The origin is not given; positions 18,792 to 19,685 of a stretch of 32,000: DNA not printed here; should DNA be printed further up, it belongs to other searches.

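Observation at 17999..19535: Self-contained three-gene membrane operon: two paralogous single-pass proteins flank a 4-TM protein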

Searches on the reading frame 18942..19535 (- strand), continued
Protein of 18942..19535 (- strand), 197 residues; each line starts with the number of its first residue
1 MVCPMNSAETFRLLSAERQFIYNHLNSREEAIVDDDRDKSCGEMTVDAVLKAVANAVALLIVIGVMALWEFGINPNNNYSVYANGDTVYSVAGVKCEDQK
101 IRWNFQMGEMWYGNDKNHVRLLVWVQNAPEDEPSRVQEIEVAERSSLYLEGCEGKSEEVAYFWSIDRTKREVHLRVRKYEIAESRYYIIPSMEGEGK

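Call 52: find_encoding_contigs(protein=P0035, flank=8000, max_places=3)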
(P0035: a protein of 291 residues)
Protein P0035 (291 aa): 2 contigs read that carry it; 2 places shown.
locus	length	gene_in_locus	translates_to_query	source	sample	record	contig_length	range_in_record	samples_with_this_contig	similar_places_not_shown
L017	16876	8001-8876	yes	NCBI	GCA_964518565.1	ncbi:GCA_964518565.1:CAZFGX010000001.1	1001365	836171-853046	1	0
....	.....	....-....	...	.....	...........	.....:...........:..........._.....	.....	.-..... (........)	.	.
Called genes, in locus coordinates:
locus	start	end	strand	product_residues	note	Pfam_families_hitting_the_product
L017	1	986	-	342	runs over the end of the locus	PF02463:SMC_N, PF13175:AAA_15, PF13476:AAA_23, PF13304:AAA_21 (weak)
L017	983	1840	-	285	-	PF01149:Fapy_DNA_glyco, PF06831:H2TH, PF06827:zf-FPG_IleRS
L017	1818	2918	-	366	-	PF13439:Glyco_transf_4 (weak), PF00534:Glycos_transf_1, PF13692:Glyco_trans_1_4, PF13524:Glyco_trans_1_2 (weak)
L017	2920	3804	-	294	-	PF02739:5_3_exonuc_N, PF01367:5_3_exonuc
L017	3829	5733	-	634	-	PF06480:FtsH_ext, PF06068:TIP49 (faint), PF00004:AAA, PF07728:AAA_5 (weak), PF17862:AAA_lid_3, PF01434:Peptidase_M41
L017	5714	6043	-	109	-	PF01588:tRNA_bind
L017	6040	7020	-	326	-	PF00579:tRNA-synt_1b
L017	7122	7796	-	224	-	-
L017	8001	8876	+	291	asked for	-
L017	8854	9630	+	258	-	-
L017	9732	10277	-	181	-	-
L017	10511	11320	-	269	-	-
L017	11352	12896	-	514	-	-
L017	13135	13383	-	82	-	-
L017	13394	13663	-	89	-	-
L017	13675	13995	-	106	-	-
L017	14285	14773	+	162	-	PF12773:DZR (faint), PF13240:Zn_Ribbon_1 (weak)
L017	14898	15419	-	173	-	-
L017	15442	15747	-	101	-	-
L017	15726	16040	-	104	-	-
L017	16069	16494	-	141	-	-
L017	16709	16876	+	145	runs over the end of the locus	-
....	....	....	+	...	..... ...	-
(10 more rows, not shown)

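Call 56: search_protein_families(library=pfam, alignment_id=A4, max_evalue=1)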
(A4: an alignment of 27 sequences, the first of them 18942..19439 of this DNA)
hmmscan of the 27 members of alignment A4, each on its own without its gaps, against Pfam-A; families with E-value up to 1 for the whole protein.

A. member 1, window:18942-19439:- (165 aa): 1 family
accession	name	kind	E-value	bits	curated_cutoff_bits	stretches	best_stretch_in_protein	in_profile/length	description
PF16490.10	Oxidoreduct_C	-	0.11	12.6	27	1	44-76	121-152/278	Putative oxidoreductase C terminal domain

B. families by the number of members that match (of 27 scanned): 7 families
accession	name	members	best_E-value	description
PF14360.12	PAP2_C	1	0.026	PAP2 superfamily C-terminal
PF25323.1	6TM_PilS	1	0.08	PilS-like transmembrane domain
PF05154.21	TM2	1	0.093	TM2 domain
PF16490.10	Oxidoreduct_C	1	0.11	Putative oxidoreductase C terminal domain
PF15592.11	Imm41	1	0.11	Immunity protein 41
PF10421.14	OAS1_C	1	0.12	2'-5'-oligoadenylate synthetase 1, domain 2, C-terminus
PF19634.4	DUF6137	1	0.46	Family of unknown function (DUF6137)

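Call 57: search_protein_families(library=ncbifam, proteins=[window:18942-19439:-, P0033, P0035, P0041], max_evalue=1)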
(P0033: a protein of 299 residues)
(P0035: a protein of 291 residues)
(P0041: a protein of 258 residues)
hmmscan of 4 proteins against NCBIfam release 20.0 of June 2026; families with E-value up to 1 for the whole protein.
window:18942-19439:- (165 aa): 0 families

P0033 (299 aa): 0 families

P0035 (291 aa): 0 families

P0041 (258 aa): 0 families

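Call 58: find_encoding_contigs(protein=P0034, flank=8000, max_places=2)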
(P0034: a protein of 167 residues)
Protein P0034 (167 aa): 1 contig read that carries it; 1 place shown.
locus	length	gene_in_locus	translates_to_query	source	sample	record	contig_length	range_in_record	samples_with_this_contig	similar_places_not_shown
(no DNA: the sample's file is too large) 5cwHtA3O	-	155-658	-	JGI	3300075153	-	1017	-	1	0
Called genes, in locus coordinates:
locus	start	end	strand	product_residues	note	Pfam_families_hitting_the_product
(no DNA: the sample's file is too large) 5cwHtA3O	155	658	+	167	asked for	-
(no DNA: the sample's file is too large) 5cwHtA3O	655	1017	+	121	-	?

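Call 59: find_encoding_contigs(protein=P0040, flank=8000, max_places=2)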
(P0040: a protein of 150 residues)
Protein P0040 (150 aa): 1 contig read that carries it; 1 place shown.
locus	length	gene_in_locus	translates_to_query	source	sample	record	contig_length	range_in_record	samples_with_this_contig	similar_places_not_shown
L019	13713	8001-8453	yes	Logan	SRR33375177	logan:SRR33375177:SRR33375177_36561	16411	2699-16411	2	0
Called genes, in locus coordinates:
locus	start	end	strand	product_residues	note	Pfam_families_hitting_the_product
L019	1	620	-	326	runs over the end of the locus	PF07478:Dala_Dala_lig_C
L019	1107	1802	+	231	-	-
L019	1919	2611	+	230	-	-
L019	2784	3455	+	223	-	-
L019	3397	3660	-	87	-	-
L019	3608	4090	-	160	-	-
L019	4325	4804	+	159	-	-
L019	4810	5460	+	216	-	-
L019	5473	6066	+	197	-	-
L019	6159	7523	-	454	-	PF08308:PEGA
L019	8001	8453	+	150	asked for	-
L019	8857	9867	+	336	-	PF06723:MreB_Mbl, PF00022:Actin (faint), PF00012:HSP70, PF14450:FtsA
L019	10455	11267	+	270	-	PF03808:Glyco_tran_WecG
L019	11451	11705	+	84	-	-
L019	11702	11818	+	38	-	-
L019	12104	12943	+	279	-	-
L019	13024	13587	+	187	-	PF01812:5-FTHF_cyc-lig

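Call 60: find_encoding_contigs(protein=P0042, flank=8000, max_places=2)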
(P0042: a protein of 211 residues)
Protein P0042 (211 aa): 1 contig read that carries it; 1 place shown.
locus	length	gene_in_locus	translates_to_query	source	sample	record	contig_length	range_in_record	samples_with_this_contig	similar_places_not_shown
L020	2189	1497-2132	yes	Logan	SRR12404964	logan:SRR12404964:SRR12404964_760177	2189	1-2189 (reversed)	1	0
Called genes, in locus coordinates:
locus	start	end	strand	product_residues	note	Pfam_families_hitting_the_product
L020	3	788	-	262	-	?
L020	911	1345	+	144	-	-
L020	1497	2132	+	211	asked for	-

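Call 62: find_encoding_contigs(protein=P0024, flank=8000, max_places=2)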
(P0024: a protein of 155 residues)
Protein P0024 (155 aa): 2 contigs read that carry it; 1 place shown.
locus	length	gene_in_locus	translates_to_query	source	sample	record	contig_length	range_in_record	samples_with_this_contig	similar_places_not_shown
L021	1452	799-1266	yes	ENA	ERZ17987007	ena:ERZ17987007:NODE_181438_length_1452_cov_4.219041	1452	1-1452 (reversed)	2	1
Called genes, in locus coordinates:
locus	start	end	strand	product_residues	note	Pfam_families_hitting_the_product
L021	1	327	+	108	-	?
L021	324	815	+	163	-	-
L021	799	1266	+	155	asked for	-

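Call 63: find_encoding_contigs(protein=P0027, flank=8000, max_places=2)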
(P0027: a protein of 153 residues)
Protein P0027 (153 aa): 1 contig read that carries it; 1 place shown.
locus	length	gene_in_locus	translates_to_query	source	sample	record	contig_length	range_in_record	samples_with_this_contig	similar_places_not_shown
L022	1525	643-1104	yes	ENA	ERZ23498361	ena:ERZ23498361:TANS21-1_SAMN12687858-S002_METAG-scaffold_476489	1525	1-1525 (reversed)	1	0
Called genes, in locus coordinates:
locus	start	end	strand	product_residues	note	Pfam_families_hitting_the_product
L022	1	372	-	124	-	?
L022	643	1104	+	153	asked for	-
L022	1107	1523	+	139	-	?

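Call 71: fold_search(model_id=the predicted structure, library=viral)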
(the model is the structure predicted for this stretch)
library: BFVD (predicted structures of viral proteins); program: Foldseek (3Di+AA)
matches with E <= 10: 1032; with E <= 0.001: 1
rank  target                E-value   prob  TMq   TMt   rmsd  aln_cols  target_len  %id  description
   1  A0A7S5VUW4            9.6e-04  1.00  0.44  0.37  12.4       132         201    8  (no name in the UniProt tables at hand)
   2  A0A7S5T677            1.5e-03  1.00  0.44  0.41  12.5       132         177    8  (no name in the UniProt tables at hand)
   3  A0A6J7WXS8            1.2e-02  1.00  0.45  0.66   3.8       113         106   10  Uncharacterized protein [uncultured Caudovirales phage]
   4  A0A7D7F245            1.3e-02  0.38  0.17  0.13  11.8       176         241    9  (no name in the UniProt tables at hand)
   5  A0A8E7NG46            3.4e-02  0.16  0.16  0.06  17.4       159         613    6  (no name in the UniProt tables at hand)
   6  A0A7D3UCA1            4.0e-02  0.41  0.19  0.13  14.1       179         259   11  (no name in the UniProt tables at hand)
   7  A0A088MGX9            4.3e-02  0.44  0.25  0.30   8.3       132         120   13  Uncharacterized protein [Rose leaf rosette-associated virus]
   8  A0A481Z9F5            4.3e-02  0.23  0.15  0.07  13.5       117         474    7  Collagen triple helix repeat protein [Pithovirus LCPAC304]
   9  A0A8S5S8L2            4.3e-02  0.20  0.17  0.11  18.8       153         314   13  Uncharacterized protein [Siphoviridae sp. ctylc9]
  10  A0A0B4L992            5.6e-02  0.57  0.28  0.26  16.3       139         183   13  Uncharacterized protein [Salmonella phage STP4-a]
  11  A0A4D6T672            5.6e-02  0.33  0.23  0.10  13.9       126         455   10  (no name in the UniProt tables at hand)
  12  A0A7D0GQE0            5.9e-02  0.41  0.24  0.20  12.9       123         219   11  (no name in the UniProt tables at hand)
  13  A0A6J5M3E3            5.9e-02  0.13  0.13  0.05  12.9       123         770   13  Uncharacterized protein [uncultured Caudovirales phage]
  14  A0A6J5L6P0            6.6e-02  0.21  0.17  0.05  12.7       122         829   10  Uncharacterized protein [uncultured Caudovirales phage]
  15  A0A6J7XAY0            7.3e-02  0.80  0.35  0.37  11.0       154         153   12  Uncharacterized protein [uncultured Caudovirales phage]
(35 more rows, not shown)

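Call 96: search_solved_structures(query=A4, max_evalue=10)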
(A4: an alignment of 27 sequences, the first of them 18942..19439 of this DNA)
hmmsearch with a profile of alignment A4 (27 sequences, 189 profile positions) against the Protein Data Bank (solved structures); distinct sequences matched with E-value up to 10: 9.
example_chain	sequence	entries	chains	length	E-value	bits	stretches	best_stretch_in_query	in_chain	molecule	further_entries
7skn_A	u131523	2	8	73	0.16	14.6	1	34-70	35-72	De novo synthetic protein DIG8-CC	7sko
4gx9_A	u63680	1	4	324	0.24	14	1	124-164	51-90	DNA polymerase III subunit epsilon,DNA polymerase III subunit alpha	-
4gx8_A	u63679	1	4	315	0.24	14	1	125-164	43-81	DNA polymerase III subunit epsilon,DNA polymerase III subunit alpha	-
5fj8_G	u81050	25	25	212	0.53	12.9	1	108-155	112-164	DNA-DIRECTED RNA POLYMERASE III SUBUNIT RPC8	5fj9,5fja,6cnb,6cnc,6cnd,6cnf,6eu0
2ckz_B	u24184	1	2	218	0.53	12.9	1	108-155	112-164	DNA-DIRECTED RNA POLYMERASE III 25 KD POLYPEPTIDE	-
2aj0_A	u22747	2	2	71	0.84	12.3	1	49-78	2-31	Probable cadmium-transporting ATPase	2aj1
6yf6_A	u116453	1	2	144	0.91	12.1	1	33-140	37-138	Galactose-binding lectin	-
8yq5_E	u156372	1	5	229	6.5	9.3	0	5-34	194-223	de novo designed ion channel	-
8yq6_E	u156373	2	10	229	7.5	9.2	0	5-34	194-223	de novo designed ion channel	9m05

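Call 100: search_protein_families(library=pfam, proteins=[L004:6043-6813:+, L004:5734-5967:+, L001:7921-8979:+], max_evalue=0.1)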
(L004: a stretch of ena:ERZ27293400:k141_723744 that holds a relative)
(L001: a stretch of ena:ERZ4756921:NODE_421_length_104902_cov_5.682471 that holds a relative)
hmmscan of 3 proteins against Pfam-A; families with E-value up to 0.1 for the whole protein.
L004:6043-6813:+ (256 aa): 3 families
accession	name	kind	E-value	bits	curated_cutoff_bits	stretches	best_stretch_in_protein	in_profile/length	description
PF13427.11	AadA_C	-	5.1e-11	43.1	22.2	1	145-240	3-85/103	Aminoglycoside adenylyltransferase, C-terminal domain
PF01909.29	NTP_transf_2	-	2.5e-06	28.2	21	1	21-74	9-64/93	Nucleotidyltransferase domain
PF08843.17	AbiEii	-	0.0007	20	22.5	1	36-102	24-80/238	Nucleotidyl transferase AbiEii toxin, Type IV TA system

L004:5734-5967:+ (77 aa): 0 families

L001:7921-8979:+ (352 aa): 1 family
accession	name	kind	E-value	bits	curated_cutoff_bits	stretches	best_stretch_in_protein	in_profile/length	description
PF03924.19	CHASE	-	1.5e-15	57.9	25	1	77-254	1-177/189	CHASE domain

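Call 102: list_cluster_members(proteins=[P0023, P0024, P0025, P0026, P0027, P0028, P0029, P0030, P0031, P0032])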
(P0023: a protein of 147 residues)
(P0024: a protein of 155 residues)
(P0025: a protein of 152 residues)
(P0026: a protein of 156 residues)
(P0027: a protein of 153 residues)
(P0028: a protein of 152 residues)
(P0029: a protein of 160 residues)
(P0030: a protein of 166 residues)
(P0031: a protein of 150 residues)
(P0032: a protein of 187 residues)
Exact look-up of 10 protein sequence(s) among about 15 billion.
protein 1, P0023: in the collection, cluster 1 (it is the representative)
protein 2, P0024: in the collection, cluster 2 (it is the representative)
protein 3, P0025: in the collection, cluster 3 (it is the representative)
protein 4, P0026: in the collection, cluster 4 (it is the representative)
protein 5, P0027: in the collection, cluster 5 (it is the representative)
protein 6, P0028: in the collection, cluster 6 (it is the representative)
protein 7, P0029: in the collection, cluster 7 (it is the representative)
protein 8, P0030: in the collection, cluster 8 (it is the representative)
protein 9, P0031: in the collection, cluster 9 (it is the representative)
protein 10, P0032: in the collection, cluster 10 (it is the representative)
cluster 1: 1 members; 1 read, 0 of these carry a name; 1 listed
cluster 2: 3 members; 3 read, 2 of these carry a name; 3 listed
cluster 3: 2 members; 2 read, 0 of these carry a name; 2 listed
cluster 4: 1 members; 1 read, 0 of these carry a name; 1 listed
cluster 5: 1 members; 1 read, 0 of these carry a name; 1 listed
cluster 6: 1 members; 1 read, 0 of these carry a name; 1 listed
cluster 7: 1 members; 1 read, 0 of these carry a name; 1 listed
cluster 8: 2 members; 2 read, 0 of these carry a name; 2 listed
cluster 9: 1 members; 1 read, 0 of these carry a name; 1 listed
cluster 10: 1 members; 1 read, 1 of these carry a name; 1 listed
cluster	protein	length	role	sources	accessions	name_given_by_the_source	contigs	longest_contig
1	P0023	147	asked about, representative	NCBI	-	-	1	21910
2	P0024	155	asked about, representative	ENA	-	-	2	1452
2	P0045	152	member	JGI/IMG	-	hypothetical protein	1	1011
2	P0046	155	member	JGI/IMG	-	hypothetical protein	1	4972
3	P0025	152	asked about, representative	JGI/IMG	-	-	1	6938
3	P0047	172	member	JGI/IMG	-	-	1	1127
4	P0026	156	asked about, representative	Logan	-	-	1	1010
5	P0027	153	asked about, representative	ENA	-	-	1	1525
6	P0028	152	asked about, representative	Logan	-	-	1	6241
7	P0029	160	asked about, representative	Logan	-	-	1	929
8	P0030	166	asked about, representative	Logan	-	-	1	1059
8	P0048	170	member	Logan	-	-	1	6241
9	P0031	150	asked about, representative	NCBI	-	-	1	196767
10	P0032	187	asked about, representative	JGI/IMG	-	hypothetical protein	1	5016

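Call 103: search_dna_similar(query=P0033, collection=phages, mode=protein, max_evalue=0.01)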
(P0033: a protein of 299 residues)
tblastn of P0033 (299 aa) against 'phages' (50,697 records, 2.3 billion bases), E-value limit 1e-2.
No match.

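Call 104: search_dna_similar(query=P0033, collection=plasmids, mode=protein, max_evalue=0.01)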
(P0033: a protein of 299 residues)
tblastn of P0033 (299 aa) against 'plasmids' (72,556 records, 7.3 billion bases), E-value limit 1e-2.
No match.
